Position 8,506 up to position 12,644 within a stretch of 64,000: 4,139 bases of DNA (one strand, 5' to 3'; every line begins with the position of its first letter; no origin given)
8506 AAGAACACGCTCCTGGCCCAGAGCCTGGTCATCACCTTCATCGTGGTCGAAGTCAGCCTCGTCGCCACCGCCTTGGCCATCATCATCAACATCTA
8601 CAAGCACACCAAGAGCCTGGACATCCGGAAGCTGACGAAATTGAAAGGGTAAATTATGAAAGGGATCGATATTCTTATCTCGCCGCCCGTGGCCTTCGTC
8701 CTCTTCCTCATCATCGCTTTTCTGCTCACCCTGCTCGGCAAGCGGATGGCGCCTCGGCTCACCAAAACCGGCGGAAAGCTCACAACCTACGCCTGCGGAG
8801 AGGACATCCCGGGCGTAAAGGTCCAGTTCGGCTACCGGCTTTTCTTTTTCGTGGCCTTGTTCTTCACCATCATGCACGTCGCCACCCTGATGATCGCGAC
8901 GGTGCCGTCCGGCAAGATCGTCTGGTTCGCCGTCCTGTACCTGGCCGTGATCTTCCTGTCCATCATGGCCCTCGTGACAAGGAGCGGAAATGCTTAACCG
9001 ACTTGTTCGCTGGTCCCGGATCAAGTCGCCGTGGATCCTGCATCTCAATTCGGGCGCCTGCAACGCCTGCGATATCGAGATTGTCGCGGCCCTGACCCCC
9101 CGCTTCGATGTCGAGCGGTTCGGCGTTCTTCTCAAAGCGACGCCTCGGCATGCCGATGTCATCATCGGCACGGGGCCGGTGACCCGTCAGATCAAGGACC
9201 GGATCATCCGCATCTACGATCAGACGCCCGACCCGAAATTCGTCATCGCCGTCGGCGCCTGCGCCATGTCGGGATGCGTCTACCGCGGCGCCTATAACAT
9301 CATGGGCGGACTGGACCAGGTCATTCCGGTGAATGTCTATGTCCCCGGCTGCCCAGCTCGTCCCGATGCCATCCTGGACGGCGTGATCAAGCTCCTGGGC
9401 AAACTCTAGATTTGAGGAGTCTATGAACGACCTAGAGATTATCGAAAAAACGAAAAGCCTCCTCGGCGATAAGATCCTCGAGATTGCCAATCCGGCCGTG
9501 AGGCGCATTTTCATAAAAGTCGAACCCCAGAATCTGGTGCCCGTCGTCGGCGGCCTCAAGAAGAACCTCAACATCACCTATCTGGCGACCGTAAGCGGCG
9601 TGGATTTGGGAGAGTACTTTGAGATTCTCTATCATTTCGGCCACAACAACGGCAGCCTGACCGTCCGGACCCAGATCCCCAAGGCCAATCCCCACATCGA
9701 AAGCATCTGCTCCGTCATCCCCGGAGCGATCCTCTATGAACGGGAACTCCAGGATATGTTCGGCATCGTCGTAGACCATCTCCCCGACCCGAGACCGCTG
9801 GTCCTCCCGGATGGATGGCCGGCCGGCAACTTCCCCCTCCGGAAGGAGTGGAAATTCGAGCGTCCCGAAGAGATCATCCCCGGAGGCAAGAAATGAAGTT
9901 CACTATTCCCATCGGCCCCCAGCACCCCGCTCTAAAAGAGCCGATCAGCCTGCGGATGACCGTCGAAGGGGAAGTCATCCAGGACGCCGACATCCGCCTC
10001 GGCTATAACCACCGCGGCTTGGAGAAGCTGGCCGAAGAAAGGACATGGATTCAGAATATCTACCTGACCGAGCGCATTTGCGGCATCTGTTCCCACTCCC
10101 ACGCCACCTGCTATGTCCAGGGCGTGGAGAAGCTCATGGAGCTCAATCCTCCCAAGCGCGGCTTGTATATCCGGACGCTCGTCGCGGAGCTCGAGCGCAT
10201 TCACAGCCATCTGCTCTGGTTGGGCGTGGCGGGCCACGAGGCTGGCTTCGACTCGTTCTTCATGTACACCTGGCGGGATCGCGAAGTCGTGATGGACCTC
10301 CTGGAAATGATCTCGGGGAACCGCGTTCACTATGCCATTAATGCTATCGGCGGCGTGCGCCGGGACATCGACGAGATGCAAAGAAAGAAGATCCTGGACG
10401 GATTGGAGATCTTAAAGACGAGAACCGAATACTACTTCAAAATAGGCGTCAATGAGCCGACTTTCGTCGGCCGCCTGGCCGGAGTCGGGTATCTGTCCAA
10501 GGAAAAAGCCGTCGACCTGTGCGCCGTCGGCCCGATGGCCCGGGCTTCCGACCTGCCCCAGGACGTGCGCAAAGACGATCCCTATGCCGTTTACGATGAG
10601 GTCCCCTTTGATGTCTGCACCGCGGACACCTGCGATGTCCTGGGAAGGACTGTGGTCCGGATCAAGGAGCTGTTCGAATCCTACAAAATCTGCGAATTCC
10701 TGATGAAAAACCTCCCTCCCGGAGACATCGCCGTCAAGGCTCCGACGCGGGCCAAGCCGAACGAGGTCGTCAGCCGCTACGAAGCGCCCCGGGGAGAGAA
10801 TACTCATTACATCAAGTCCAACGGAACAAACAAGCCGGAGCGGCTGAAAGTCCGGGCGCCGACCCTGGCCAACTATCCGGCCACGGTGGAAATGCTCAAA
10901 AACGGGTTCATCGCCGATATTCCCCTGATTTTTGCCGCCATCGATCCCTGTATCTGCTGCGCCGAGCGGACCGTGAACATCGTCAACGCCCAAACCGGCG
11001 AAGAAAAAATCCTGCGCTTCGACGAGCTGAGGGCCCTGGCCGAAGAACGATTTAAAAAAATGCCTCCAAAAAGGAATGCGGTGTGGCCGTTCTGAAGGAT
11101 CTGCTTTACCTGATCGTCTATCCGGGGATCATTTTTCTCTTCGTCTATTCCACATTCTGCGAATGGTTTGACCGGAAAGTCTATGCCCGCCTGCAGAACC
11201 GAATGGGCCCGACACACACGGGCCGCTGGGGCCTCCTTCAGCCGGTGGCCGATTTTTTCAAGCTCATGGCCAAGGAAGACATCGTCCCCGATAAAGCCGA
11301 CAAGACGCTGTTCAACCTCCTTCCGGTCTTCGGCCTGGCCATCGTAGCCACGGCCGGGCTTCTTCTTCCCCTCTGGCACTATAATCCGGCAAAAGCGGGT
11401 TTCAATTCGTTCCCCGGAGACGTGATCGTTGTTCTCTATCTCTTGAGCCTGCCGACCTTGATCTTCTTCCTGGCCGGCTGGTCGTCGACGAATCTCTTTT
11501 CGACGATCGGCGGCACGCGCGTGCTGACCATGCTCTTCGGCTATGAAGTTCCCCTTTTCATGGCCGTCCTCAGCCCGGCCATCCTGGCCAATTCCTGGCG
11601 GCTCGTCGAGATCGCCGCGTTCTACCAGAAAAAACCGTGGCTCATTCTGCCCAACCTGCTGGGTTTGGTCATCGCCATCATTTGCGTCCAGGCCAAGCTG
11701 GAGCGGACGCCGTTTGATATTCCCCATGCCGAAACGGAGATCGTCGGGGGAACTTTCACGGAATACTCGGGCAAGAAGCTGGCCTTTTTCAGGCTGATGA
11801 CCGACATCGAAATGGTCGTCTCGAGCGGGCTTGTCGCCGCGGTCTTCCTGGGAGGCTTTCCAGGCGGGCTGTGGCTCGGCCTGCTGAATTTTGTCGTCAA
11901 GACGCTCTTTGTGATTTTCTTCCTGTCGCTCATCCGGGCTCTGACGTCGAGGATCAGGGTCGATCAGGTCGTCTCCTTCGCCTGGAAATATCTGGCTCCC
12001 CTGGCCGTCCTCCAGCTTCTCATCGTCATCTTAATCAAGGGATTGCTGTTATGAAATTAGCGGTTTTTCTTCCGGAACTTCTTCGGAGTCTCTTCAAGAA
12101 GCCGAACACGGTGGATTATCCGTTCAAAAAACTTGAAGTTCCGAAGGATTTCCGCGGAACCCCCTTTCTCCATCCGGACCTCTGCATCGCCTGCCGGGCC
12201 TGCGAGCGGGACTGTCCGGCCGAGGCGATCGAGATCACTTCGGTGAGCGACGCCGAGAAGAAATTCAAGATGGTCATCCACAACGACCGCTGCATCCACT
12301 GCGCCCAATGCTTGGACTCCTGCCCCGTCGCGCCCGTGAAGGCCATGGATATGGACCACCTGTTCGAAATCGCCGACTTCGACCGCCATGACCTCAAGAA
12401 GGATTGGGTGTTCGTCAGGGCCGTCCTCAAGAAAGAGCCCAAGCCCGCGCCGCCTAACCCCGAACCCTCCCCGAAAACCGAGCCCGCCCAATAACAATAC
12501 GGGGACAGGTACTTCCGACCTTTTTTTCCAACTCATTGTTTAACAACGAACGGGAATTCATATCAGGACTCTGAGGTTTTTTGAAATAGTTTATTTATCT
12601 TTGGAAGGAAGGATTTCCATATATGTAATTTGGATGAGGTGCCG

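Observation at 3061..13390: Group 4 [NiFe]-hydrogenase with three antiporter modules and a NuoA-like subunit; a structured repeat sits between structural genes and the maturation protease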

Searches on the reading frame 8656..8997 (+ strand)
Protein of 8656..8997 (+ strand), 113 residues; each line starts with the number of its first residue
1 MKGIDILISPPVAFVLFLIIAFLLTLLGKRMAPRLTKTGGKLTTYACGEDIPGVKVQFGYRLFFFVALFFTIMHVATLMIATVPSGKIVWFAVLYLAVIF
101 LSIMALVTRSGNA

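Call 4: search_protein_families(library=pfam, proteins=[window:8656-8997:+], max_evalue=0.01)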
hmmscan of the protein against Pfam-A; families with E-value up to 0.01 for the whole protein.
window:8656-8997:+ (113 aa): 1 family
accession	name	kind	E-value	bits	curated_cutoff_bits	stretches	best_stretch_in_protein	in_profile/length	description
PF00507.24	Oxidored_q4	-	0.00019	22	23.3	1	24-106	4-86/99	NADH-ubiquinone/plastoquinone oxidoreductase, chain 3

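Call 15: search_protein_families(library=ncbifam, proteins=[window:8656-8997:+], max_evalue=0.001)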
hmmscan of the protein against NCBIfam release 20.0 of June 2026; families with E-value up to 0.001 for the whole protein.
window:8656-8997:+ (113 aa): 0 families

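Call 42: search_solved_structures(query=A3, max_evalue=1, show_alignments=3)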
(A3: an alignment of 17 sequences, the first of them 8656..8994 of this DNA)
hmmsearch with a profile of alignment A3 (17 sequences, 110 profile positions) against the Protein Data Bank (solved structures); distinct sequences matched with E-value up to 1: 15.
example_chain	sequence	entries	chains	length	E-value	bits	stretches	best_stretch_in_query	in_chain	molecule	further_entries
7eu3_C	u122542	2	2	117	0.0065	20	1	15-104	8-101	NAD(P)H-quinone oxidoreductase subunit 3, chloroplastic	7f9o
8e73_3M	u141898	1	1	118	0.0096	19.5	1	12-104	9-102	Nad3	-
7wff_C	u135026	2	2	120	0.02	18.5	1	13-100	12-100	NAD(P)H-quinone oxidoreductase subunit 3, chloroplastic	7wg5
7v2d_j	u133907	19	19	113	0.022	18.3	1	22-101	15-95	NADH-ubiquinone oxidoreductase chain 3 | ND3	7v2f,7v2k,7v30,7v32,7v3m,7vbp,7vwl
5gpn_g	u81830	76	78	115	0.022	18.3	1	22-101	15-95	NADH-ubiquinone oxidoreductase chain 3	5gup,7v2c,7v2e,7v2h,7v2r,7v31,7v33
8zou_N3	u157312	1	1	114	0.022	18.3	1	22-101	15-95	NADH-ubiquinone oxidoreductase chain 3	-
9grx_C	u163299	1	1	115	0.023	18.2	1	13-104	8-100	NAD(P)H-quinone oxidoreductase subunit 3, chloroplastic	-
5lnk_A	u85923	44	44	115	0.025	18.1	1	15-103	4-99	Mitochondrial complex I, ND3 subunit | NADH-ubiquinone oxidoreductase chain 3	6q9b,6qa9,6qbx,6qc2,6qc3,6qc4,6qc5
5lc5_A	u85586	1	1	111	0.028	18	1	15-104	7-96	NADH-ubiquinone oxidoreductase chain 3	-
9w2u_A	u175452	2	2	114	0.031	17.9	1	15-104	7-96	NADH-ubiquinone oxidoreductase chain 3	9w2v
6g2j_A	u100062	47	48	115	0.037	17.6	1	15-106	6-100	NADH-ubiquinone oxidoreductase chain 3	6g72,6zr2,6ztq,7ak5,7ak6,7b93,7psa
5ldw_A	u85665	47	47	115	0.037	17.6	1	14-104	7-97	NADH-ubiquinone oxidoreductase chain 3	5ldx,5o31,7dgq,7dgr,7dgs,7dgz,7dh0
6x89_3M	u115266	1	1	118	0.041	17.4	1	12-73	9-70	NU3M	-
7a23_J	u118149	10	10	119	0.044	17.4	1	12-104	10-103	Nad3m | NADH-ubiquinone oxidoreductase chain 3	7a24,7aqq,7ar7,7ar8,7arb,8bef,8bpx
8qby_A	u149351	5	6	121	0.051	17.1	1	5-105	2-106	NADH-quinone oxidoreductase subunit A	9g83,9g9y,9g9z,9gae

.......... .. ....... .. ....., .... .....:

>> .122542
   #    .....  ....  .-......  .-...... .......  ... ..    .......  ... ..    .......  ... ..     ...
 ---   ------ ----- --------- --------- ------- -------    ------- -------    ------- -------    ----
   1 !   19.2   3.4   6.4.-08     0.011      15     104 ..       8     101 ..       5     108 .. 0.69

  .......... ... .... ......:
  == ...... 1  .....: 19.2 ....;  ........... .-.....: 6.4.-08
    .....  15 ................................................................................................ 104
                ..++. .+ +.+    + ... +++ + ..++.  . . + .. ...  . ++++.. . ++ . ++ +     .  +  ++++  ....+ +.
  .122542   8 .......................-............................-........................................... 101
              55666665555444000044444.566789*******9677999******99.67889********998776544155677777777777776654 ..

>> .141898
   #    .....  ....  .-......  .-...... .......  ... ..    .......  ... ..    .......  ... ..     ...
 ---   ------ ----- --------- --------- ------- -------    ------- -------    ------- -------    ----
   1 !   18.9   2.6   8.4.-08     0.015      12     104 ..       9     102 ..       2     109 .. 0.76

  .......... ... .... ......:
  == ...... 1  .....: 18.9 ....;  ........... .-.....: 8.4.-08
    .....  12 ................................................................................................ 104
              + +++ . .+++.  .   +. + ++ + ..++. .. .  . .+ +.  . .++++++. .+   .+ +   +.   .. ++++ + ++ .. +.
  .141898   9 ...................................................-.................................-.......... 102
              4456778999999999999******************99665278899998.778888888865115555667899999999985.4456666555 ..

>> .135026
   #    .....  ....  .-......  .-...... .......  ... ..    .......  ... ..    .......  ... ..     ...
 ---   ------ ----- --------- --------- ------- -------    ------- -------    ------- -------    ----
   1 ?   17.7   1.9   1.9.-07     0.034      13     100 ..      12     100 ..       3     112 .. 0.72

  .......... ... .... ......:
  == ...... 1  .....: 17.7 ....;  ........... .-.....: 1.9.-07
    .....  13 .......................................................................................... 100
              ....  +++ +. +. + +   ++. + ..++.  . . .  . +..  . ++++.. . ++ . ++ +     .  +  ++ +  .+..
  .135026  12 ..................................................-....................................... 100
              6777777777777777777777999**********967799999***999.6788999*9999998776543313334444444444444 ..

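Call 80: search_solved_structures(query=A3, max_evalue=10)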
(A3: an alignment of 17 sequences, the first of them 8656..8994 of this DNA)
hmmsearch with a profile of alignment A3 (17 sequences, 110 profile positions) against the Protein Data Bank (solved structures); distinct sequences matched with E-value up to 10: 17.
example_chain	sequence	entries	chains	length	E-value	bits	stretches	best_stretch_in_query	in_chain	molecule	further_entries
7eu3_C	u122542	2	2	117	0.0065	20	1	15-104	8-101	NAD(P)H-quinone oxidoreductase subunit 3, chloroplastic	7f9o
8e73_3M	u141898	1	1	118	0.0096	19.5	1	12-104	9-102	Nad3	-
7wff_C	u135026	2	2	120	0.02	18.5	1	13-100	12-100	NAD(P)H-quinone oxidoreductase subunit 3, chloroplastic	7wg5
7v2d_j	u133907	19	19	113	0.022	18.3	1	22-101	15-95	NADH-ubiquinone oxidoreductase chain 3 | ND3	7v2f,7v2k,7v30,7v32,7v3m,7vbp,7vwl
5gpn_g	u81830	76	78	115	0.022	18.3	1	22-101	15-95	NADH-ubiquinone oxidoreductase chain 3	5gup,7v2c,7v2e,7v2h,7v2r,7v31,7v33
8zou_N3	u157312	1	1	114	0.022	18.3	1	22-101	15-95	NADH-ubiquinone oxidoreductase chain 3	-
9grx_C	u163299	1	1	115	0.023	18.2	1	13-104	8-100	NAD(P)H-quinone oxidoreductase subunit 3, chloroplastic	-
5lnk_A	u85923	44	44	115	0.025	18.1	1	15-103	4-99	Mitochondrial complex I, ND3 subunit | NADH-ubiquinone oxidoreductase chain 3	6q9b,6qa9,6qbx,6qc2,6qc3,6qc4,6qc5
5lc5_A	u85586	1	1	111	0.028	18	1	15-104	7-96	NADH-ubiquinone oxidoreductase chain 3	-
9w2u_A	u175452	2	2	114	0.031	17.9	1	15-104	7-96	NADH-ubiquinone oxidoreductase chain 3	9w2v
6g2j_A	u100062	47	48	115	0.037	17.6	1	15-106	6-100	NADH-ubiquinone oxidoreductase chain 3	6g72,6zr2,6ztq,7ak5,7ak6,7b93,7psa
5ldw_A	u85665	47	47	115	0.037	17.6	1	14-104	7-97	NADH-ubiquinone oxidoreductase chain 3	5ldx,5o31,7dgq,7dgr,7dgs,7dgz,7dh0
6x89_3M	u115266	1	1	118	0.041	17.4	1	12-73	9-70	NU3M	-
7a23_J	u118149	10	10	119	0.044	17.4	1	12-104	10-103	Nad3m | NADH-ubiquinone oxidoreductase chain 3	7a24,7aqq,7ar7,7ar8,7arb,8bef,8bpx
8qby_A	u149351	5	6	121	0.051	17.1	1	5-105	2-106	NADH-quinone oxidoreductase subunit A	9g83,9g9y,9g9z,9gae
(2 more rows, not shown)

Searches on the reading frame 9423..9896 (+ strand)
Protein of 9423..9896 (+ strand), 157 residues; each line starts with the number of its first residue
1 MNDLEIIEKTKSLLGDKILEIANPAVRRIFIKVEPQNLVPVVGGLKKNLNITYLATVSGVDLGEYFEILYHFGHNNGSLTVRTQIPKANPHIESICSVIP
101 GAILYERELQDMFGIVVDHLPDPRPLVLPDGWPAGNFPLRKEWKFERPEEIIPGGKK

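Call 4: search_protein_families(library=pfam, proteins=[window:9423-9896:+], max_evalue=0.01)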
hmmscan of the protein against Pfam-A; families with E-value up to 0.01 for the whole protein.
window:9423-9896:+ (157 aa): 1 family
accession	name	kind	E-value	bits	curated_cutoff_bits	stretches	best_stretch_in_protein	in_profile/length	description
PF00329.25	Complex1_30kDa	-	3.5e-28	99.1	22.5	1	31-147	1-122/124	Respiratory-chain NADH dehydrogenase, 30 Kd subunit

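Call 15: search_protein_families(library=ncbifam, proteins=[window:9423-9896:+], max_evalue=0.001)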
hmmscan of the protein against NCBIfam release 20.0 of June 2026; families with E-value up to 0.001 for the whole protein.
window:9423-9896:+ (157 aa): 16 families
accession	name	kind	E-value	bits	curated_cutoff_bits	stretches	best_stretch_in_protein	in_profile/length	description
NF040611.1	F420_dehyd_FpoC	exception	6.3e-21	74.9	220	1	2-144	2-147/158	F420H2 dehydrogenase subunit FpoC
NF004735.0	PRK06074.2-2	equivalog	8.3e-21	74.5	176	1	2-143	2-146/158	NADH-quinone oxidoreductase subunit C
TIGR01961.1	NuoC_fam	subfamily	6.8e-20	71.8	122.45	1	31-145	3-120/122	NADH (or F420H2) dehydrogenase, subunit C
NF004737.0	PRK06074.2-4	equivalog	5.8e-17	62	144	1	25-147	10-128/150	NADH-quinone oxidoreductase subunit C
NF005856.0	PRK07785.1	equivalog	6.5e-12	45.8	224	1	28-143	101-222/246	NADH-quinone oxidoreductase subunit C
NF004733.0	PRK06074.1-5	equivalog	9.3e-12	45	225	1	12-143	15-149/203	NADH-quinone oxidoreductase subunit C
NF009808.0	PRK13292.1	equivalog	1.6e-11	42.8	1156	1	68-145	298-375/791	NADH-quinone oxidoreductase subunit B/C/D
NF009141.0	PRK12494.1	equivalog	1.7e-11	44.3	175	1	30-143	45-163/175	NAD(P)H-quinone oxidoreductase subunit J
NF006304.0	PRK08491.1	equivalog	3.4e-11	43.2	228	1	28-143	58-174/263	NADH-quinone oxidoreductase subunit C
NF004734.0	PRK06074.2-1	equivalog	4.5e-11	43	169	1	26-146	25-152/164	NADH-quinone oxidoreductase subunit C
NF005832.0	PRK07735.1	equivalog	1.2e-10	41.2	431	1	46-143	324-423/430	NADH-quinone oxidoreductase subunit C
NF008728.0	PRK11742.1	equivalog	6.7e-09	34.6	840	1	67-144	96-173/598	NADH-quinone oxidoreductase subunit C/D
NF004730.0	PRK06074.1-1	equivalog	1.7e-08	34.6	193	1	8-142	10-155/200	NADH-quinone oxidoreductase subunit C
NF004731.0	PRK06074.1-3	equivalog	9e-08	32.2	303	1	28-143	26-145/207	NADH-quinone oxidoreductase subunit C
NF004732.0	PRK06074.1-4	equivalog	6.8e-06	26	376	1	72-143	126-195/250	NADH-quinone oxidoreductase subunit C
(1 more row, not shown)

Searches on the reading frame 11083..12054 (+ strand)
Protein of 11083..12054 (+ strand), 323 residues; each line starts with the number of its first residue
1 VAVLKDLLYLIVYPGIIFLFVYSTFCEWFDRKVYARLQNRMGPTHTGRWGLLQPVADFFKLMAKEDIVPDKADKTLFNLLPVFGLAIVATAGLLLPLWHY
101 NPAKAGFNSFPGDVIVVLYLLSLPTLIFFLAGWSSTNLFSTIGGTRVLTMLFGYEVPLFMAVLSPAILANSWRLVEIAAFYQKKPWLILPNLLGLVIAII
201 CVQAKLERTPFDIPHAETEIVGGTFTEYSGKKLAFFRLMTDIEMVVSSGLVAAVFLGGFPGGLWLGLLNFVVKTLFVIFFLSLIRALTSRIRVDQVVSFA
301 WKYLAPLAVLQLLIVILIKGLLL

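Call 4: search_protein_families(library=pfam, proteins=[window:11083-12054:+], max_evalue=0.01)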
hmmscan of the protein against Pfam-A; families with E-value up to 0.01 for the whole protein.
window:11083-12054:+ (323 aa): 1 family
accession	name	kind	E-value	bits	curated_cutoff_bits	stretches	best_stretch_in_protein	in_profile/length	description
PF00146.26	NADHdh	-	7.2e-88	295.2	27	1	17-315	8-297/298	NADH dehydrogenase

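Call 15: search_protein_families(library=ncbifam, proteins=[window:11083-12054:+], max_evalue=0.001)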
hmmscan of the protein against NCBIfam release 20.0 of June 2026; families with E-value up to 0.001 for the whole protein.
window:11083-12054:+ (323 aa): 7 families
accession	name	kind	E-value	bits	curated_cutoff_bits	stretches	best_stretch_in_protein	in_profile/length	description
NF004741.0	PRK06076.1-2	equivalog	2.2e-79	267.1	305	1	7-319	21-333/337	NADH-quinone oxidoreductase subunit NuoH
NF040610.1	F420_dehyd_FpoH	exception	2e-56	191.8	475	1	16-318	20-335/339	F420H2 dehydrogenase subunit FpoH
NF004740.0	PRK06076.1-1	equivalog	2.2e-56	191.7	399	1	16-315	22-316/325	NADH-quinone oxidoreductase subunit NuoH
NF004744.0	PRK06076.1-5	equivalog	2.7e-52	178.1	542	2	23-259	45-280/372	NADH-quinone oxidoreductase subunit NuoH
NF004743.0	PRK06076.1-4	equivalog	3.3e-51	174.5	494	1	16-319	24-342/433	NADH-quinone oxidoreductase subunit NuoH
NF004745.0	PRK06076.1-6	equivalog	1.2e-45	156.2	450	1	16-316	23-330/341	NADH-quinone oxidoreductase subunit NuoH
NF004742.0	PRK06076.1-3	equivalog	2.6e-36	125.5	531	1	17-317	33-346/356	NADH-quinone oxidoreductase subunit NuoH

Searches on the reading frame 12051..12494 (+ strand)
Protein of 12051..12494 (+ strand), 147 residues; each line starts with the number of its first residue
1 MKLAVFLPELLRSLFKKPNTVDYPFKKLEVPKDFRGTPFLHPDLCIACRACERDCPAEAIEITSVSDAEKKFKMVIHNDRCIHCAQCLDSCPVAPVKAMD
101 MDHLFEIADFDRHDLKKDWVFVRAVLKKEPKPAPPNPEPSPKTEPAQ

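Call 5: search_protein_families(library=pfam, proteins=[window:12051-12494:+], max_evalue=0.01)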
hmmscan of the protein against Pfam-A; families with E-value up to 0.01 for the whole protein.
window:12051-12494:+ (147 aa): 12 families
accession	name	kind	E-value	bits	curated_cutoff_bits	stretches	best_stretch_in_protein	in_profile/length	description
PF12838.12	Fer4_7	-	2e-12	47.8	27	1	45-93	2-50/52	4Fe-4S dicluster domain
PF13237.11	Fer4_10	-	3.8e-11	43.2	25.5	2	73-100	1-31/53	4Fe-4S dicluster domain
PF00037.32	Fer4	-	7.9e-11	41.7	21.1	2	40-61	3-24/24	4Fe-4S binding domain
PF13183.11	Fer4_8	-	6.6e-09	36.6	27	1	79-102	3-26/68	4Fe-4S dicluster domain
PF12797.12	Fer4_2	-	1.1e-08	34.9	24.5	2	73-93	2-22/22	4Fe-4S binding domain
PF13187.11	Fer4_9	-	2.6e-08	34.2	27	1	45-93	2-49/52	4Fe-4S dicluster domain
PF12837.12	Fer4_6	-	7.5e-08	32.4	25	2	42-60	6-24/24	4Fe-4S binding domain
PF13484.11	Fer4_16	-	9.2e-08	33.2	30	2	45-71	2-29/66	4Fe-4S double cluster binding domain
PF14697.11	Fer4_21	-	3.5e-07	30.7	35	1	40-94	3-54/59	4Fe-4S dicluster domain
PF12800.12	Fer4_4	-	4.7e-07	30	24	1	79-93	2-16/17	4Fe-4S binding domain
PF13534.11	Fer4_17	-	1.4e-06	29.2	22.2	0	80-93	1-14/61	4Fe-4S dicluster domain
PF25160.1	LdpA_Fe-S-bd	-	2.2e-05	24.6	27.6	1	49-100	7-47/49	LdpA Fe-S cluster-binding domain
